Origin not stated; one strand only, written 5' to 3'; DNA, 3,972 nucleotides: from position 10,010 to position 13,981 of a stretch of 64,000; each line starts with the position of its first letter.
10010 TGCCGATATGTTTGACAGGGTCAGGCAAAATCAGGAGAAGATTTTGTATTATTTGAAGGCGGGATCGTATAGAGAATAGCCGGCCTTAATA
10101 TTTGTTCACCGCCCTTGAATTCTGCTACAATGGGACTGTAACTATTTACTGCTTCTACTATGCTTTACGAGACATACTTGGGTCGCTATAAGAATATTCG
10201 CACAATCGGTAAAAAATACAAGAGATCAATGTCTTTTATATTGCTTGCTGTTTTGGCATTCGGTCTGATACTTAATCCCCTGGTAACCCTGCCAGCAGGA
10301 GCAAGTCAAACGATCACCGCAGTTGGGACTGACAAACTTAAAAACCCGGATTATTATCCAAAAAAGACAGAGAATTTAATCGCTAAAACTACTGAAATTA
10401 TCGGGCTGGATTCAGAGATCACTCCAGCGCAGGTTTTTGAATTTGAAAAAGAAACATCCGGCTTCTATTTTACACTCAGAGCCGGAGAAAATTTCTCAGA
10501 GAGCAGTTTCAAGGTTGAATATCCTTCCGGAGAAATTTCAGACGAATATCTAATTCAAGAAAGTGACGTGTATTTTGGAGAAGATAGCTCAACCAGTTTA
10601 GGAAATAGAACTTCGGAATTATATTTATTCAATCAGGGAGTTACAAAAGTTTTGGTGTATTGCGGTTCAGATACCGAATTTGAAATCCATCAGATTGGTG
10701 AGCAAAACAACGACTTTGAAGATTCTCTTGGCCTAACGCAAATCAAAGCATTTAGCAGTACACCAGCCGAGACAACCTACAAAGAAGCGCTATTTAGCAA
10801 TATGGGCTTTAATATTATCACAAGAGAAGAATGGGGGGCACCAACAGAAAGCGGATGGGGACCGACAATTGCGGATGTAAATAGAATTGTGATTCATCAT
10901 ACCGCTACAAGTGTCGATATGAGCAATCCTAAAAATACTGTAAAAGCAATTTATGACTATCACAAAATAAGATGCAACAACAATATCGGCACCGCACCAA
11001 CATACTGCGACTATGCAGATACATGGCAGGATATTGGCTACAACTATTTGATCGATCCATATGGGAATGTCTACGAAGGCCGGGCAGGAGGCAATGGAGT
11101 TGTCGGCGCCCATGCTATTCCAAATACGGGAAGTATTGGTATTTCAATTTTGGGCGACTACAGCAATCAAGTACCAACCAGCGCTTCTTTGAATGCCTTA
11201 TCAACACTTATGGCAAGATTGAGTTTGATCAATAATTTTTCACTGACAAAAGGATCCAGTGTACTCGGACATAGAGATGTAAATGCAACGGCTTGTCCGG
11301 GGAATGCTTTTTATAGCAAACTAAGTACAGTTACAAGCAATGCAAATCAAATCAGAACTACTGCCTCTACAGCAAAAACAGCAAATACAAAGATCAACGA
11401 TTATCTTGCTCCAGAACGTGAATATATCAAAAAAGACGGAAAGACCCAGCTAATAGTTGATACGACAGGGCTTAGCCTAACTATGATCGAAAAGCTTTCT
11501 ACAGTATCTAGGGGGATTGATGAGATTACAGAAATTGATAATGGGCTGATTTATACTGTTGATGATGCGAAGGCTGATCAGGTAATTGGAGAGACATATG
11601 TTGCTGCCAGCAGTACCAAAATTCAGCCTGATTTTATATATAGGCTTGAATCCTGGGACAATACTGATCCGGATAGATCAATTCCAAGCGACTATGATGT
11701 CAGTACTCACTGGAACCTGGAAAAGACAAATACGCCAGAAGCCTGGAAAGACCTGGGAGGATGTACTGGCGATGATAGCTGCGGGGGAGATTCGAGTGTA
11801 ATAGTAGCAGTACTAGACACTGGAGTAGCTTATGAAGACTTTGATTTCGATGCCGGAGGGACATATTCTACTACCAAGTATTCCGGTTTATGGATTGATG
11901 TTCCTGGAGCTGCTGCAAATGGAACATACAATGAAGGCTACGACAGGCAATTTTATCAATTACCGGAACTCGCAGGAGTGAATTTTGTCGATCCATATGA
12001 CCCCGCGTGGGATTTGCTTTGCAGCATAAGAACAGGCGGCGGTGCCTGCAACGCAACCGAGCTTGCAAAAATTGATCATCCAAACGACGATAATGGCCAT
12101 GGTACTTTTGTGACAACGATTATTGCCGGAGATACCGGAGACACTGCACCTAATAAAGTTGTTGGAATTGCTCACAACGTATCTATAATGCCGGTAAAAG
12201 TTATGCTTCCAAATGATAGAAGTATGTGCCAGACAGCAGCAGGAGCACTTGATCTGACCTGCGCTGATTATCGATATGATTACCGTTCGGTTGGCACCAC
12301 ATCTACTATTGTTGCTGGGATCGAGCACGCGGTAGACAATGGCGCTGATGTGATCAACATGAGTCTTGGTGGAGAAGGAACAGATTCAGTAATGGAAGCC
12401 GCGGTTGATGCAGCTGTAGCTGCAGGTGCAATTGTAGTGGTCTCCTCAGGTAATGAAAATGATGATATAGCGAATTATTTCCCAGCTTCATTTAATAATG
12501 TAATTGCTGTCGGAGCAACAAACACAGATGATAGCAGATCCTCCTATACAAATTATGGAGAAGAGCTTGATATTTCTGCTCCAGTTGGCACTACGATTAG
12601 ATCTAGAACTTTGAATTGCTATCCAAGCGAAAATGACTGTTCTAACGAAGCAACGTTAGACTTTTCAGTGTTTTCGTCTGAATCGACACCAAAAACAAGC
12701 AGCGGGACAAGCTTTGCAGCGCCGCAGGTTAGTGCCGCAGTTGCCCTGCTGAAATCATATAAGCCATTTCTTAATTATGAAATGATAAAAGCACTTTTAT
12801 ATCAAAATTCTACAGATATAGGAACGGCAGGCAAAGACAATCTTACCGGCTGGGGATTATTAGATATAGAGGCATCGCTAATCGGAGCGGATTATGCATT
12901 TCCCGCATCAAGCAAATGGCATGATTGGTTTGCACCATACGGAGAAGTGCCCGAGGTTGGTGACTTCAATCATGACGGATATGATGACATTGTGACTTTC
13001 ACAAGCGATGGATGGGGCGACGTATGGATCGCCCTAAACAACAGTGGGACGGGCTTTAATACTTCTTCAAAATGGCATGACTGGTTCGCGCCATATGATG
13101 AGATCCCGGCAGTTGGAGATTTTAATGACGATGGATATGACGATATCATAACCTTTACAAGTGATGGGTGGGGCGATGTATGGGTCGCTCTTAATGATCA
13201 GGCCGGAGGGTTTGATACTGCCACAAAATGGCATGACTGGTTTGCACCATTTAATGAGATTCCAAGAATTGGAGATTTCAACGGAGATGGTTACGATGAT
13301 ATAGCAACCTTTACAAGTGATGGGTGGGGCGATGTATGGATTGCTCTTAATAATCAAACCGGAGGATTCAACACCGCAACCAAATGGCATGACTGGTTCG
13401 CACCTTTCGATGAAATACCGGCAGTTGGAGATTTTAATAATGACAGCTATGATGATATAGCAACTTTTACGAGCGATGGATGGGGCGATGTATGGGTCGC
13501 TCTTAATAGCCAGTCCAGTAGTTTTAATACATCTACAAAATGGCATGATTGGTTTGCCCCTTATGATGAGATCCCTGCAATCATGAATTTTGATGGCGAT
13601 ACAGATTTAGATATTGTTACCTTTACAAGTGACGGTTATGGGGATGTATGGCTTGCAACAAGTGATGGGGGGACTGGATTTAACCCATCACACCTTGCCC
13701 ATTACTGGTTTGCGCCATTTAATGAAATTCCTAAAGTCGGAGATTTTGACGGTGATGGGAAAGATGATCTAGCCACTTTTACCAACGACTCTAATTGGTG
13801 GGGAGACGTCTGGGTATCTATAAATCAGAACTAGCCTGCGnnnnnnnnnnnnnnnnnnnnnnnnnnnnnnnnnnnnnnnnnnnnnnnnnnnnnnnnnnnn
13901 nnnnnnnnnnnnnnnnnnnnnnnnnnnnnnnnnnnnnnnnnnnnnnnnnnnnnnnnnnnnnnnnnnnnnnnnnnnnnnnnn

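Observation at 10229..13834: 1201-aa secreted Amidase_2(PGRP)-subtilisin(S8)-7xFG-GAP propeller fusion protein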

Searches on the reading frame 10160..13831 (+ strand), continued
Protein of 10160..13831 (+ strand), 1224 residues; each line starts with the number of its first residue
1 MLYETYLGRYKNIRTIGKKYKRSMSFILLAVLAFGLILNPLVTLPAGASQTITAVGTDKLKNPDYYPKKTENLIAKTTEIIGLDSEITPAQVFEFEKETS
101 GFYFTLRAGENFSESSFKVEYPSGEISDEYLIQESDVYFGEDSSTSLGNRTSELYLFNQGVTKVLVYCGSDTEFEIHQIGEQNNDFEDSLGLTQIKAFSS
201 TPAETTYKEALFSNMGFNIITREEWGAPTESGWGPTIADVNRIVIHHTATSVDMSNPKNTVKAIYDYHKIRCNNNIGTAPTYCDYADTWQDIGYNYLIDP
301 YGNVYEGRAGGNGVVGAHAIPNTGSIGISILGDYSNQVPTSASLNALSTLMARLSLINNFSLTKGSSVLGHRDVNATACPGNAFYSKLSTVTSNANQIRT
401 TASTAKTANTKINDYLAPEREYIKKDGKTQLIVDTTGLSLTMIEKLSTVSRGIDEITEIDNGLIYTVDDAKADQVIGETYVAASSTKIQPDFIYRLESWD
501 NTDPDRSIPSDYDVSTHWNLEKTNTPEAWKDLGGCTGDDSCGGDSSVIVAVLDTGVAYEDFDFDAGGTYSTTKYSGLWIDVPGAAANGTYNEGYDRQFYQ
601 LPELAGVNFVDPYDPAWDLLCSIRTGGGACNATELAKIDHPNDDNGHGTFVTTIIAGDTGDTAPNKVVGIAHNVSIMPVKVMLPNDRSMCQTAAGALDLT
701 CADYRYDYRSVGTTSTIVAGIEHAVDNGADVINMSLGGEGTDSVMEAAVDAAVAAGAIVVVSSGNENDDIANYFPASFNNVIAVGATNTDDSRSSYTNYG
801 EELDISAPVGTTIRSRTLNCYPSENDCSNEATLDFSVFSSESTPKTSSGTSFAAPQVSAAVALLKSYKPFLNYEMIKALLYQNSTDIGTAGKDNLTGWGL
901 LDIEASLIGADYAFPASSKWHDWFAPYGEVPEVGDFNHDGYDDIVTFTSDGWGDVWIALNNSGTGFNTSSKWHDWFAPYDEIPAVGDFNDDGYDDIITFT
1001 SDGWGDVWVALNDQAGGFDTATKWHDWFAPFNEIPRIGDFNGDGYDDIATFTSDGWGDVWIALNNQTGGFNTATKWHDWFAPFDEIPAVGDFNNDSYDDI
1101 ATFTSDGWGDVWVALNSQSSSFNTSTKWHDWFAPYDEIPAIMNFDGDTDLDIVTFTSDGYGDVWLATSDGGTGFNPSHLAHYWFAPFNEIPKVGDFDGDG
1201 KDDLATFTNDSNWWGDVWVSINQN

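Call 38: fold_search(model_id=the predicted structure, library=pdb)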
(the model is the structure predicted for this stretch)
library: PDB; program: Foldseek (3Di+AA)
matches with E <= 10: 1045; with E <= 0.001: 358
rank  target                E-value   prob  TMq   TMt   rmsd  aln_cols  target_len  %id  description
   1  2zwo_A                1.8e-19  1.00  0.26  0.71   5.6       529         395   21  Crystal structure of Ca2 site mutant of Pro-S324A (released 2009-06-23)
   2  3qtl_A                2.2e-19  1.00  0.19  0.78   6.6       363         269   26  Structural Basis for Dual-inhibition Mechanism of a Non-classical Kazal-type Serine Protease Inhibitor from Horseshoe  (released 2011-06-01)
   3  1c3l                  3.5e-19  1.00  0.19  0.77   5.4       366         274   26  SUBTILISIN-CARLSBERG COMPLEXED WITH XENON (8 BAR) (released 1999-08-04)
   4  1ndu                  5.0e-19  1.00  0.21  0.85   4.6       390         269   26  Bacillus lentus subtilisin variant S101G/V104N (released 2004-04-06)
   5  1mpt                  6.2e-19  1.00  0.21  0.85   4.5       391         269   25  CRYSTAL STRUCTURE OF A NEW ALKALINE SERINE PROTEASE (M-PROTEASE) FROM BACILLUS SP. KSM-K16 (released 1994-06-22)
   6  5arb                  7.3e-19  1.00  0.21  0.86   4.3       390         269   25  Cooperative bio-metallic selectivity in a tailored protease enables creation of a C-C cross-coupling Heckase (released 2016-09-14)
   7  1svn                  7.7e-19  1.00  0.21  0.86   4.3       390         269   25  SAVINASE (released 1996-10-14)
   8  1st3                  8.6e-19  1.00  0.21  0.85   4.3       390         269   26  THE CRYSTAL STRUCTURE OF THE BACILLUS LENTUS ALKALINE PROTEASE, SUBTILISIN BL, AT 1.4 ANGSTROMS RESOLUTION (released 1994-01-31)
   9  1cse_E                1.2e-18  1.00  0.21  0.83   4.9       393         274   26  THE HIGH-RESOLUTION X-RAY CRYSTAL STRUCTURE OF THE COMPLEX FORMED BETWEEN SUBTILISIN CARLSBERG AND EGLIN C, AN ELASTAS (released 1988-07-16)
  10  1ak9                  1.2e-18  1.00  0.21  0.85   5.1       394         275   25  SUBTILISIN MUTANT 8321 (released 1997-11-12)
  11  1q5p                  1.2e-18  1.00  0.21  0.85   4.4       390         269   25  S156E/S166D variant of Bacillus lentus subtilisin (released 2003-11-11)
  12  3vhq                  1.3e-18  1.00  0.26  0.73   5.1       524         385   22  Crystal structure of the Ca6 site mutant of Pro-SA-subtilisin (released 2012-07-11)
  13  2zwp_B                1.5e-18  1.00  0.27  0.76   5.0       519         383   22  Crystal structure of Ca3 site mutant of Pro-S324A (released 2009-06-23)
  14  2z2z                  1.5e-18  1.00  0.26  0.70   5.7       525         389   21  Crystal structure of unautoprocessed form of Tk-subtilisin soaked by 10mM CaCl2 (released 2007-12-04)
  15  3whi_A                1.5e-18  1.00  0.26  0.81   5.0       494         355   21  Crystal structure of unautoprocessed form of IS1-inserted Pro-subtilisin E (released 2013-12-25)
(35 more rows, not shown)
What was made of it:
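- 11441..11641 (+): Pro-domain-like beta-alpha-beta-beta-alpha-beta unit ending in the invariant QP-x-Y-x-Y. It is followed by the linker ................ that leads into S8. Foldseek matches to unprocessed pro-subtilisins: TMt 0.81 for 3whi_A and about 525 aligned columns, against about 390 for mature subtilisins (call 38).
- On Subtilase, Peptidase_S8 (PF00082): Foldseek E about 1e-19 to subtilisins (call 38). Alignments to unprocessed pro-subtilisins are extended, with TMt 0.81 for 3whi_A (call 38).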

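Call 45: find_related_loci(query=A1, collection=genome_contigs, flank=8000)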
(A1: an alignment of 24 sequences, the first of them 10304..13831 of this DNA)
Query A1 (1176 aa) in genome_contigs; peptide patterns used: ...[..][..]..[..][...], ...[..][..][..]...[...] (x = any residue, [..] = any of these).
600 stretches matched a pattern (row limit reached: there are more); 436 encode a relative of the query (tblastn E <= 1e-3); the best 80 are kept; 80 distinct loci.
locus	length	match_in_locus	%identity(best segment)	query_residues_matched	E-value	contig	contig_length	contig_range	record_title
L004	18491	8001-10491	42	35-859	5e-86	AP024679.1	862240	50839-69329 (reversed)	MAG: Candidatus Dojkabacteria bacterium KatS3mg085 DNA, complete genome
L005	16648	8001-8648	38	594-859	1e-36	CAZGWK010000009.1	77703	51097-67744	MAG TPA_asm: uncultured Actinomycetota bacterium isolate SRP141376_co1_17 genome assembly, contig: NODE_830_length_77703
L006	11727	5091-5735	37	595-859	2e-34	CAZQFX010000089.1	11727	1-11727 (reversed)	MAG TPA_asm: uncultured Actinomycetota bacterium isolate SRP257756_co1_219 genome assembly, contig: NODE_4962_length_117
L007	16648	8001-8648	37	594-859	1e-33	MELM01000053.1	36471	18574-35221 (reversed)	MAG: Candidatus Solincola sediminis RBG_16_scaffold_6500, whole genome shotgun sequence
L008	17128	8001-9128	29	439-897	5e-31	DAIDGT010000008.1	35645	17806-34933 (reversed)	MAG TPA_asm: bacterium isolate clean329 NODE_8_length_35645_cov_4.802013, whole genome shotgun sequence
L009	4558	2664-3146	41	192-364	5e-31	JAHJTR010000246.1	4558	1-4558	MAG: Patescibacteria group bacterium isolate OS_PC_MetaG.mb.61 OS_PC_MetaG.mb.61_k141_781948, whole genome shotgun seque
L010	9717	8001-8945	31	461-859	2e-29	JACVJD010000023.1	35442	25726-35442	MAG: Candidatus Solincola daggyaiensis isolate DG_1_6.bin.137 contig023, whole genome shotgun sequence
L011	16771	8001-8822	33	584-904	1e-29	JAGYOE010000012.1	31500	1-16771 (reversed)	MAG: Bacilli bacterium isolate M55B160 12, whole genome shotgun sequence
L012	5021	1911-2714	33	171-416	7e-28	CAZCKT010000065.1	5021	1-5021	MAG TPA_asm: uncultured Candidatus Saccharibacteria bacterium isolate SRP298887_co1_119 genome assembly, contig: NODE_21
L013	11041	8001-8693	34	594-856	9e-27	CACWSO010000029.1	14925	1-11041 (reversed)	MAG: uncultured Clostridiales bacterium isolate RUG10876 genome assembly, contig: RUG10876_asm_29, whole genome shotgun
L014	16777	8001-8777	34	594-859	2e-26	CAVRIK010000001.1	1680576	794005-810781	MAG: uncultured Thermoleophilia bacterium isolate MFD05942.bin.1.33 genome assembly, contig: contig_11453, whole genome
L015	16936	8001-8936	31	583-908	2e-25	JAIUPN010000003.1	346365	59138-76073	MAG: Proteobacteria bacterium isolate SPHING1 3300009517-bin.38~Ga0102832_1000049, whole genome shotgun sequence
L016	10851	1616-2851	28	460-933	2e-25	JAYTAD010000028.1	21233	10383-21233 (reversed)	MAG: Candidatus Saccharibacteria bacterium isolate GFS_1383 GFS_1383_27, whole genome shotgun sequence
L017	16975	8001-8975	30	461-859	2e-25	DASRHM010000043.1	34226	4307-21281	MAG TPA_asm: Dehalococcoidia bacterium isolate SMAG_U10084 k141_1535755, whole genome shotgun sequence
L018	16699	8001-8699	35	598-859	4e-25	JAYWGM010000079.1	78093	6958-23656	MAG: Deinococcales bacterium isolate GLR21_GL16_DN_2_metabat_58 GLR21_GL16_DN_2_metabat_58_78, whole genome shotgun sequ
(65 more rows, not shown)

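Call 49: search_protein_families(library=pfam, alignment_id=A1, max_evalue=0.1)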
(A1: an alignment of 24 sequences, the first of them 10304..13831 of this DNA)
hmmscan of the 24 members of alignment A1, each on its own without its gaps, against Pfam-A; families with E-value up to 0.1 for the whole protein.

A. member 1, window:10304-13831:+ (1176 aa): 4 families
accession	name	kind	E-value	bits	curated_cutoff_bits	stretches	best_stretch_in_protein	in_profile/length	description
PF00082.27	Peptidase_S8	-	9.8e-46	156.8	21.8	1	497-851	2-288/288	Subtilase family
PF01839.29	FG-GAP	-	9.1e-18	64.2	22.1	5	989-1005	7-23/37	FG-GAP repeat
PF01510.30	Amidase_2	-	3.1e-17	63.6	26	1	191-334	4-131/131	N-acetylmuramoyl-L-alanine amidase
PF13517.12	FG-GAP_3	-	4.5e-14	53.2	26.9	4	991-1053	1-60/61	FG-GAP-like repeat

B. families by the number of members that match (of 24 scanned): 28 families (the first 25 are shown)
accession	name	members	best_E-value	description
PF00082.27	Peptidase_S8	24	5.3e-50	Subtilase family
PF01510.30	Amidase_2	24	1.3e-19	N-acetylmuramoyl-L-alanine amidase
PF13517.12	FG-GAP_3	14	2.9e-34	FG-GAP-like repeat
PF01839.29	FG-GAP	14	7.1e-27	FG-GAP repeat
PF01833.30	TIG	5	2.3e-13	IPT/TIG domain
PF18885.6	DUF5648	3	5.5e-38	Domain of unknown function (DUF5648)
PF00404.24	Dockerin_1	2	1.2e-08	Dockerin type I domain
PF06569.16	DUF1128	2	2e-06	Protein of unknown function (DUF1128)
PF09458.16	H_lectin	1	9.4e-24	H-type lectin domain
PF12256.14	TcdB_toxin_midN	1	6.2e-07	Insecticide toxin TcdB middle/N-terminal region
PF20350.3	DUF6645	1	8.1e-05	Family of unknown function (DUF6645)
PF24269.1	DUF7467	1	0.00011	Domain of unknown function (DUF7467)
PF24500.1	DUF7589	1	0.00012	Domain of unknown function (DUF7589)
PF16225.10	DUF4884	1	0.00081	Domain of unknown function (DUF4884)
PF07265.16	TAP35_44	1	0.0015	Tapetum specific protein TAP35/TAP44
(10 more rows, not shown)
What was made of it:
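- All 24 family members have Amidase_2 and S8, with varied C-terminal modules: FG-GAP, TIG, DUF5648, H_lectin, dockerin (call 49). C-terminal modules are diversified across the family, as in receptor-binding proteins (call 49).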

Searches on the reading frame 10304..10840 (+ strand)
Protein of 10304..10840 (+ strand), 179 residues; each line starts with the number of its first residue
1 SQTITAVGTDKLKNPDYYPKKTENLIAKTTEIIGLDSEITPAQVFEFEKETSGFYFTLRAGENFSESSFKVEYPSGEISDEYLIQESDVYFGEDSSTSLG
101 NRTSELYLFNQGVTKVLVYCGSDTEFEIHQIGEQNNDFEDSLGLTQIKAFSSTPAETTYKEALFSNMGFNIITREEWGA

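Call 50: search_protein_representatives(protein=window:10304-10840:+)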
Query: 179 residues. Proteins with E-value up to 0.001 (for the whole library): 19; up to 1e-10: 6; up to 1e-30: 2. The best 19 are listed.
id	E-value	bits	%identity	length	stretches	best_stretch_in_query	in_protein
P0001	2.4e-110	382.2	100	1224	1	1-179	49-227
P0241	2.4e-40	154.5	46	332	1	4-178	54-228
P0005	8.6e-28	113.7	44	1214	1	7-179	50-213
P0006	1.2e-17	80.7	39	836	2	37-179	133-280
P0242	6.2e-12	62.0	34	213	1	6-174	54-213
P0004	5.1e-11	59.1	38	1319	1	40-179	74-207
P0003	1.8e-09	54.0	30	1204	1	17-179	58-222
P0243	8.4e-09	51.9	33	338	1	10-179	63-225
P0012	1.6e-08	51.0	39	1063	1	55-179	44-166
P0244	3.8e-08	49.7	30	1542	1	36-179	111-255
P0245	2.0e-07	47.4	25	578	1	37-178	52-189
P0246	4.0e-07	46.4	29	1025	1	22-179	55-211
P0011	3.4e-06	43.4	29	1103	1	6-179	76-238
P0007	1.1e-05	41.7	32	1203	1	44-179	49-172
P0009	4.6e-05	39.7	33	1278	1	36-179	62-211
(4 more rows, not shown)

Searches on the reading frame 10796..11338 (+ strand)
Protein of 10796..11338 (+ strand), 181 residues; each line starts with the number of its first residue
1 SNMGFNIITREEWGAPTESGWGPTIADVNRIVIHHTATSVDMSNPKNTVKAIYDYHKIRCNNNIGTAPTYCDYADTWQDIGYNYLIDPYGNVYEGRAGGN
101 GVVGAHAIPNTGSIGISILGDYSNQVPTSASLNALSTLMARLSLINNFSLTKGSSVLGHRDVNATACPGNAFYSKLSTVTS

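Call 54: search_solved_structures(query=window:10796-11338:+, max_evalue=0.001, show_alignments=2)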
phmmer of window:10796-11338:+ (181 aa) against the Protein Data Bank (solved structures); distinct sequences matched with E-value up to 0.001: 29.
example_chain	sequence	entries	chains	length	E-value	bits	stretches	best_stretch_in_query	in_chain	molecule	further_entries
4z8i_A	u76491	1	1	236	8.4e-22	81.2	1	7-176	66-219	peptidoglycan recognition protein 3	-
4zxm_A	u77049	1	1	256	1.1e-21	80.8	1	7-176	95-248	PGRP domain of peptidoglycan recognition protein 3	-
2rkq_A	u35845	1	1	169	1.7e-18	70.4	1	7-176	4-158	Peptidoglycan-recognition protein-SD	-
6a89_A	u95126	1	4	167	5.3e-17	65.5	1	75-178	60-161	Peptidoglycan recognition protein 1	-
2r2k_A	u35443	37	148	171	5.6e-17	65.4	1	75-178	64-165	Peptidoglycan recognition protein | Peptidoglycan recognition protein 1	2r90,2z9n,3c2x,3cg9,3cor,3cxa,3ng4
27aa_A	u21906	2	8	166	5.6e-17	65.4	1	75-178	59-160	Peptidoglycan recognition protein 1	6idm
2f2l_X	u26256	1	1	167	4.2e-15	59.3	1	25-174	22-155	Peptidoglycan recognition protein-LC isoform LCx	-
1yck_A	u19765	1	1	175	7.1e-15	58.6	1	75-175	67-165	Peptidoglycan recognition protein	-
1oht_A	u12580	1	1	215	5.1e-14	55.8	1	69-178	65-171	CG14704 PROTEIN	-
7nsx_AAA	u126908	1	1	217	5.3e-14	55.7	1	69-178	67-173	Isoform A of Peptidoglycan-recognition protein LB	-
2cb3_A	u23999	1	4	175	1.6e-13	54.2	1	74-178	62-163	PEPTIDOGLYCAN-RECOGNITION PROTEIN-LE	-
7nsz_AAA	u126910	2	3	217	1.9e-13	53.9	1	69-178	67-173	Isoform A of Peptidoglycan-recognition protein LB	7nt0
7nsy_AAA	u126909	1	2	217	1.4e-12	51.1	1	69-178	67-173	Isoform A of Peptidoglycan-recognition protein LB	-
5xz4_A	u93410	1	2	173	2.5e-12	50.3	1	7-174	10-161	Bumblebee peptidoglycan recognition protein SA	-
2xz4_A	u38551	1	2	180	1.4e-11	47.9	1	2-174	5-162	PEPTIDOGLYCAN-RECOGNITION PROTEIN LF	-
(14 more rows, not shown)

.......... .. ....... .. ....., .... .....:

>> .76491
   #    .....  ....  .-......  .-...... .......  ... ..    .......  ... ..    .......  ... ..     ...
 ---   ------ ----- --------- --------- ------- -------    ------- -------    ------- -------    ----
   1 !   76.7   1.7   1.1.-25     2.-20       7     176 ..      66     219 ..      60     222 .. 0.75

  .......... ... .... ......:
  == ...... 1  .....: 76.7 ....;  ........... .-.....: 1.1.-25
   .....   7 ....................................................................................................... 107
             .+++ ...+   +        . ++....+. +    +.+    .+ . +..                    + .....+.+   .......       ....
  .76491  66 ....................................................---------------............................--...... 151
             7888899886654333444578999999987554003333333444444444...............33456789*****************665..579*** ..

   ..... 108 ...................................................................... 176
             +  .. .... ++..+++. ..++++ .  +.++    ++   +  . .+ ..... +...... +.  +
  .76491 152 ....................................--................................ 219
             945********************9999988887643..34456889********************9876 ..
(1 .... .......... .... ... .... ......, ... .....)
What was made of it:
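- On Amidase_2 / PGRP-type N-acetylmuramoyl-L-alanine amidase (PF01510): Best PDB matches are PGRPs at E 8e-22; T7 lysozyme matches at 1.3e-5 (call 54).
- Checked: The amidase aligns with animal PGRPs and T7 lysozyme over the Zn-ligand motifs (call 54).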
